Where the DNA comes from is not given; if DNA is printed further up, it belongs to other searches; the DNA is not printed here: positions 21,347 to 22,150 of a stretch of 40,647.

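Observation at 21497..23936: AT-rich cargo island between cos and the lysis cassette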

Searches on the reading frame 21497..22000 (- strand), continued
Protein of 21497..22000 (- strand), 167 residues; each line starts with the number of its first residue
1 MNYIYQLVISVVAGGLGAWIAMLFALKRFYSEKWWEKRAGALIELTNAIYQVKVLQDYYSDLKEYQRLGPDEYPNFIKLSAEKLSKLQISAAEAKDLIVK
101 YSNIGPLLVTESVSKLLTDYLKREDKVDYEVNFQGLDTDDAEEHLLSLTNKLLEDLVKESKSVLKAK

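Call 64: get_annotated_region(hit=H54, flank=4000)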
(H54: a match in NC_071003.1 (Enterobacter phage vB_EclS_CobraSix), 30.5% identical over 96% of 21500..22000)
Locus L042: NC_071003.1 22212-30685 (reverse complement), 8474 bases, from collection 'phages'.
description: Enterobacter phage vB_EclS_CobraSix, complete genome.
organism: Enterobacter phage vB_EclS_CobraSix (NCBI taxid 2894794)
taxonomy: Viruses; Duplodnaviria; Heunggongvirae; Uroviricota; Caudoviricetes; Cobrasixvirus; Cobrasixvirus cobrasix
host: Enterobacter cloacae; source: raw sewage; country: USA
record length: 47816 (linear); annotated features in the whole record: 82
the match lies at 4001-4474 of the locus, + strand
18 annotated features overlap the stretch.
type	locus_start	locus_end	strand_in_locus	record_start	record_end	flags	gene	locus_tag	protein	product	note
CDS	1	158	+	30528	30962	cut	-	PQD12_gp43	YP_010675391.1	hypothetical protein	-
CDS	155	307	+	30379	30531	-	-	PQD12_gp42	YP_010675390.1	hypothetical protein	-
CDS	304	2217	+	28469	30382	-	-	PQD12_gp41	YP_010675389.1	hypothetical protein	putative N-6-adenine-methyltransferase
CDS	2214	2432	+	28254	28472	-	-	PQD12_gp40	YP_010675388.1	hypothetical protein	-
CDS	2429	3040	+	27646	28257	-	-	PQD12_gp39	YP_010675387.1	hypothetical protein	-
CDS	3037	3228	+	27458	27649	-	-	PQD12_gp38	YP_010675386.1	hypothetical protein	-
CDS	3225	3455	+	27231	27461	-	-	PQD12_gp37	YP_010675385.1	hypothetical protein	-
CDS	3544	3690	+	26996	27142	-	-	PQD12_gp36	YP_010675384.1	hypothetical protein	-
CDS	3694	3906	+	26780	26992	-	-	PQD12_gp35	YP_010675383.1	DksA-like zinc-finger protein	putative C4-type zinc finger protein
CDS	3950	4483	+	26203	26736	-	-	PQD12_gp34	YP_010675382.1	hypothetical protein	-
CDS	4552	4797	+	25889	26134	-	-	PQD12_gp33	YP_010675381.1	excisionase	putative excisionase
CDS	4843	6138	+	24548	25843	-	-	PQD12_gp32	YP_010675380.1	integrase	putative DUF3596 domain-containing protein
CDS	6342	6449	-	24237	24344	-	-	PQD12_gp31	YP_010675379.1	hypothetical protein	-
CDS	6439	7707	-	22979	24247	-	-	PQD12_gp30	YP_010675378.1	hypothetical protein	putative translesion error prone DNA polymerase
CDS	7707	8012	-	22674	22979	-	-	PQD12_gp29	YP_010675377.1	UmuD-like protein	-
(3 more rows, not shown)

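Call 65: get_annotated_region(hit=H55, flank=4000)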
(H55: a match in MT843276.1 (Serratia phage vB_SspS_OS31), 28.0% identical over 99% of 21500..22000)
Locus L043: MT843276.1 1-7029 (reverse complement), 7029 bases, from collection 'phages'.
description: Serratia phage vB_SspS_OS31, complete genome.
organism: Serratia phage vB_SspS_OS31 (NCBI taxid 2769335)
taxonomy: Viruses; Duplodnaviria; Heunggongvirae; Uroviricota; Caudoviricetes; Hendrixvirinae
host: Serratia sp. OS31; source: gold and arsenic mine rock biofilms; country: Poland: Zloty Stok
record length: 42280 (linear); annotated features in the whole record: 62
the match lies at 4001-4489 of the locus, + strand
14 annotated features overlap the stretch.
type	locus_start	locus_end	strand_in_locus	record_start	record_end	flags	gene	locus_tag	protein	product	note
CDS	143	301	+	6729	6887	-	-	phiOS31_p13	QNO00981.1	DUF1391 domain-containing protein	-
CDS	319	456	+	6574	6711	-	-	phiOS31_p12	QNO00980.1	hypothetical protein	-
CDS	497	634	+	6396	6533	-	-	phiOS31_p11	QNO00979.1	hypothetical protein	-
CDS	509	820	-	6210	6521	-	-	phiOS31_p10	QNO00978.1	hypothetical protein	-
CDS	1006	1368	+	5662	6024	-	-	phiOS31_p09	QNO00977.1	hypothetical protein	-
CDS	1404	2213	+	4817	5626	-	-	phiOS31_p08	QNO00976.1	DUF2303domain-containing protein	-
CDS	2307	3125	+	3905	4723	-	-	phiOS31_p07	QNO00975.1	ParB-like protein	-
CDS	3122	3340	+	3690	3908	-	-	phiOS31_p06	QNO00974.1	HigB-like protein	-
CDS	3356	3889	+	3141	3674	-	-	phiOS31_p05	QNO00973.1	hypothetical protein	-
CDS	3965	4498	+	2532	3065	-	-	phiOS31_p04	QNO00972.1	hypothetical protein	-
CDS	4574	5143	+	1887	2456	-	-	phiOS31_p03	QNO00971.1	3'-5' exoribonuclease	-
CDS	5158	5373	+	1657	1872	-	-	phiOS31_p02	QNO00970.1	excisionase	-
CDS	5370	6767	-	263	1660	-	-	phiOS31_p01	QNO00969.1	tyrosine integrase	-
misc_feature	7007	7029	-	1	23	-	-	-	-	-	attachment site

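Call 66: search_protein_representatives(alignment_id=A1)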
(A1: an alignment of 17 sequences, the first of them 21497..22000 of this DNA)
Query: 17 sequences, 167 profile positions. Proteins with E-value up to 0.001 (for the whole library): 1323; up to 1e-10: 372; up to 1e-30: 3. The best 150 are listed.
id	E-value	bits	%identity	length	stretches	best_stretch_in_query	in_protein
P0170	6.2e-85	299.6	-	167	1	1-167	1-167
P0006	4.2e-78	277.4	-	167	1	1-167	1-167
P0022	7.1e-47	175.8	-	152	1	1-159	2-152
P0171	3.8e-30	121.4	-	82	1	87-167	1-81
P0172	6.2e-30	120.7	-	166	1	1-167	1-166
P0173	1.0e-26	110.2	-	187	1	1-165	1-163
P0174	5.8e-26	107.7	-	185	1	3-161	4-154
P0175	7.4e-26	107.4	-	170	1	6-166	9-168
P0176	5.9e-24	101.2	-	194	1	4-167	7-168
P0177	8.4e-24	100.7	-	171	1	4-165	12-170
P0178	3.7e-23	98.6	-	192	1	2-166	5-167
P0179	5.0e-23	98.2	-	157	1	5-159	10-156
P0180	5.6e-23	98.0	-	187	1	2-166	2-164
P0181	2.3e-22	96.1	-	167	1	6-166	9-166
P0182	7.3e-22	94.4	-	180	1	7-164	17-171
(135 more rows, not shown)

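Call 68: search_protein_families(library=pfam, alignment_id=A6, max_evalue=0.01)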
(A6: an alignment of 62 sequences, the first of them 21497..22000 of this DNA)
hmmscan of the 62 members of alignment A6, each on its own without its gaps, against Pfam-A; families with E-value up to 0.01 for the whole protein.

A. member 1, window:21497-22000:- (167 aa): 0 families

B. families by the number of members that match (of 62 scanned): 4 families
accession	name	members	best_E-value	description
PF20967.2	MASE7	1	0.00078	MASE7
PF15348.11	GEMIN8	1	0.0027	Gemini of Cajal bodies-associated protein 8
PF18935.5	DUF5683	1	0.006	Family of unknown function (DUF5683)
PF04518.17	Effector_1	1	0.0078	Effector from type III secretion system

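Call 69: search_protein_families(library=padloc, alignment_id=A6, max_evalue=0.01)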
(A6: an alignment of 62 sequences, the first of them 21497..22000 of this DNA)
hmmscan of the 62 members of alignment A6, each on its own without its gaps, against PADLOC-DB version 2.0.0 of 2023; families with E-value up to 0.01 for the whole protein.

A. member 1, window:21497-22000:- (167 aa): 1 family
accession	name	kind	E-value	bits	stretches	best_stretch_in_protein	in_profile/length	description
PDLC03049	REase_I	-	0.0016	14.5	1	110-165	404-458/807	Type I restriction enzyme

B. families by the number of members that match (of 62 scanned): 10 families
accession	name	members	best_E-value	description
PDLC03841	LeoBC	3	0.00078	-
PDLC02663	DndD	1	0.00066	DndD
PDLC00981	Cmr4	1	0.0007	CRISPR type III-B/RAMP module RAMP protein Cmr4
PDLC00239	LmuA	1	0.0011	DUF4297 domain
PDLC03049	REase_I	1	0.0016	Type I restriction enzyme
PDLC01121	Cas6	1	0.0028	Cas6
PDLC04987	PDC-S28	1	0.0032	-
PDLC01395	Cas11a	1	0.0045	CAS-I-A; effector_SS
PDLC04630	PDC-M40B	1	0.0052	-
PDLC00982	Cmr4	1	0.0059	Cmr4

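Call 70: find_homologous_proteins(query=A6, max_evalue=0.00001)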
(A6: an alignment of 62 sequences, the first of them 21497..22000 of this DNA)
Query A6 (62 sequences) (167 aa, profile of the alignment): 36 proteins with E <= 0.00001 among 8000 candidates.
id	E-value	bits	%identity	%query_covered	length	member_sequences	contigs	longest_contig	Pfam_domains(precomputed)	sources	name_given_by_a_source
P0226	7.9e-58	214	26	69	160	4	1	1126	-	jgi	-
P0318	1.4e-55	206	27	84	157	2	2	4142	-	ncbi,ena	-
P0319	6.2e-53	198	29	60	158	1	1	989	-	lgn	-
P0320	4.4e-51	192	28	78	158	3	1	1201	-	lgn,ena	-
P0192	2.1e-50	189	22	63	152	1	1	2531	-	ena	-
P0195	2.8e-50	189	25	75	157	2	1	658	-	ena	-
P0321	2.0e-48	183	36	33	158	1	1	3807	-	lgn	-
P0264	1.3e-47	180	23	78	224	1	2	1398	-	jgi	jgi:hypothetical protein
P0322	1.7e-46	177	28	81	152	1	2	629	-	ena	-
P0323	9.0e-42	161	31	65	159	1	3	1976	-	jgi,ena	jgi:hypothetical protein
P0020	1.5e-41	160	54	99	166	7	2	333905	-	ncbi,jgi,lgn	ncbi:hypothetical protein [Rahnella aceris]|jgi:hypothetical protein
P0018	5.8e-41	158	57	99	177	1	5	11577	-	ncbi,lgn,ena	-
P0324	6.7e-41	158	29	83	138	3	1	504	-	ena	-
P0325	3.8e-40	156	27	84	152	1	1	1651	-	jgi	jgi:hypothetical protein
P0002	6.4e-40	155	99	100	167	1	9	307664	-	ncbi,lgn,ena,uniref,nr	ncbi:hypothetical protein ACTM7X_16850 [Citrobacter braakii]|uniref:hypothetical protein n=1 Tax=Cit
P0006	7.0e-38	148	60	100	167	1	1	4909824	-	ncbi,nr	ncbi:hypothetical protein EGD00_20725 [Pectobacterium carotovorum subsp. carotovorum]|nr:hypothetica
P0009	1.3e-33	134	60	99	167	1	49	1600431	-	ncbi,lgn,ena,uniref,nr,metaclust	ncbi:hypothetical protein [Enterobacter hormaechei]|uniref:hypothetical protein n=2 Tax=Enterobacter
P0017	1.9e-33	134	58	99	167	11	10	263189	-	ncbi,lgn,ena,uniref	ncbi:TPA: hypothetical protein ACPEW4_004013 [Citrobacter braakii]|uniref:hypothetical protein n=1 T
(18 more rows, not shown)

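Call 71: find_related_loci(query=A6, collection=viral_contigs, flank=4000)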
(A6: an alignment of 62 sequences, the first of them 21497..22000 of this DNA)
Query A6 (167 aa) in viral_contigs; peptide patterns used: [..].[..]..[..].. (x = any residue, [..] = any of these).
177 stretches matched a pattern; 121 encode a relative of the query (tblastn E <= 1e-3); the best 80 are kept; 80 distinct loci.
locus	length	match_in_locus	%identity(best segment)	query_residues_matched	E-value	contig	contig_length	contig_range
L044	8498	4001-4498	65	1-166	1e-72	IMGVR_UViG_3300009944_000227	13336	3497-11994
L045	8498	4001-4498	65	1-166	1e-72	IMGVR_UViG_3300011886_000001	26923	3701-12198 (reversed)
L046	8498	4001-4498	59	1-166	4e-67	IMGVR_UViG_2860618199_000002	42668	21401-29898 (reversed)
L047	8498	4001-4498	60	1-166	8e-67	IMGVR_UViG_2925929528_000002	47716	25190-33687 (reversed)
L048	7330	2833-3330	58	1-166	5e-65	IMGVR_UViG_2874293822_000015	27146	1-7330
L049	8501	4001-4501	53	1-167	3e-61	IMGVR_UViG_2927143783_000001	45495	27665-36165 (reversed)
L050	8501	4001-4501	53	1-167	3e-61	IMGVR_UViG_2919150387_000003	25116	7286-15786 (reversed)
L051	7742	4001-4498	53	1-166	1e-59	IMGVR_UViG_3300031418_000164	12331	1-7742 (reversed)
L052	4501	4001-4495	54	1-166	7e-58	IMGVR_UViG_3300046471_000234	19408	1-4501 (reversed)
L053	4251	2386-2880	52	1-165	4e-56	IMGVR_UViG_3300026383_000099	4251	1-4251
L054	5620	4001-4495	52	1-165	4e-56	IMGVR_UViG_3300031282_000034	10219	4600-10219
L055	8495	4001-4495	51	1-166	3e-55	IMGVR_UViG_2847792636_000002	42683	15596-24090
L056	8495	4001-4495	51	1-166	2e-55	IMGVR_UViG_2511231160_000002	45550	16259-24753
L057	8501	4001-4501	50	1-167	3e-53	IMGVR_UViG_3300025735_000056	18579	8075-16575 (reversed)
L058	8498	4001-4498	49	1-167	4e-52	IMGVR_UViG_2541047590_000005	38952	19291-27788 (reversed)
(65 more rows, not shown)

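Call 88: fold_search(model_id=the predicted structure, library=viral)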
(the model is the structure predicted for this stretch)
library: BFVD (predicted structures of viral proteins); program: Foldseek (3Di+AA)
matches with E <= 10: 322; with E <= 0.001: 0
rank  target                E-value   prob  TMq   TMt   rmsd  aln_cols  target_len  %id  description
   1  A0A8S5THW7            8.0e-03  1.00  0.56  0.52   6.5       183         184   15  Uncharacterized protein [Siphoviridae sp. ct6Ob18]
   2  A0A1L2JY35            6.5e-02  0.82  0.31  0.32  10.7       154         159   17  Uncharacterized protein [Aeribacillus phage AP45]
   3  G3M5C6                1.1e-01  0.98  0.51  0.48   5.8       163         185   12  Uncharacterized protein [Mycobacterium phage Redi]
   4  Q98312                1.5e-01  0.84  0.41  0.21   9.6       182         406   12  MC146R [Molluscum contagiosum virus subtype 1]
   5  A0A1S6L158            2.1e-01  0.54  0.25  0.27  16.5       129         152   11  (no name in the UniProt tables at hand)
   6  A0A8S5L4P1            3.8e-01  0.77  0.46  0.34   7.3       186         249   12  Chemotaxis methyl-accepting receptor HlyB-like 4HB MCP domain-containing protein (Fragment) [ssRNA phage SRR5466725_21]
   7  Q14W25                4.3e-01  0.16  0.23  0.16  24.2       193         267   16  ORF81 [Ranid herpesvirus 2]
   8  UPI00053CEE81         5.1e-01  0.21  0.24  0.23  20.3       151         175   16  (no name look-up for this kind of identifier)
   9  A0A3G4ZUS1            5.4e-01  0.09  0.16  0.05  31.1       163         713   16  Putative orfan [Edafosvirus sp.]
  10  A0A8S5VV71            5.7e-01  0.90  0.44  0.56   5.3       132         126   13  (no name in the UniProt tables at hand)
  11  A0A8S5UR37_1          5.7e-01  0.20  0.25  0.05  15.5       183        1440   16  Uncharacterized protein [Podoviridae sp. ctQyH19]
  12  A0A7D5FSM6            7.1e-01  0.89  0.48  0.64   4.6       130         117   15  (no name in the UniProt tables at hand)
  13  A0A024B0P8            7.5e-01  0.57  0.36  0.48   5.9       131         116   13  Uncharacterized protein [Bacillus phage Evoli]
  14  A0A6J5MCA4            7.5e-01  0.33  0.29  0.06  18.4       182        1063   14  Uncharacterized protein [uncultured Caudovirales phage]
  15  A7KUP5                7.9e-01  0.30  0.29  0.11   8.8       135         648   12  (no name in the UniProt tables at hand)
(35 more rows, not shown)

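Call 99: search_protein_families(library=pfam, max_evalue=0.001, proteins=[L017:5567-7024:+])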
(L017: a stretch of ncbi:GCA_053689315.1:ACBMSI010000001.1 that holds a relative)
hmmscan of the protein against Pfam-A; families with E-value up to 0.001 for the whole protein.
L017:5567-7024:+ (485 aa): 0 families
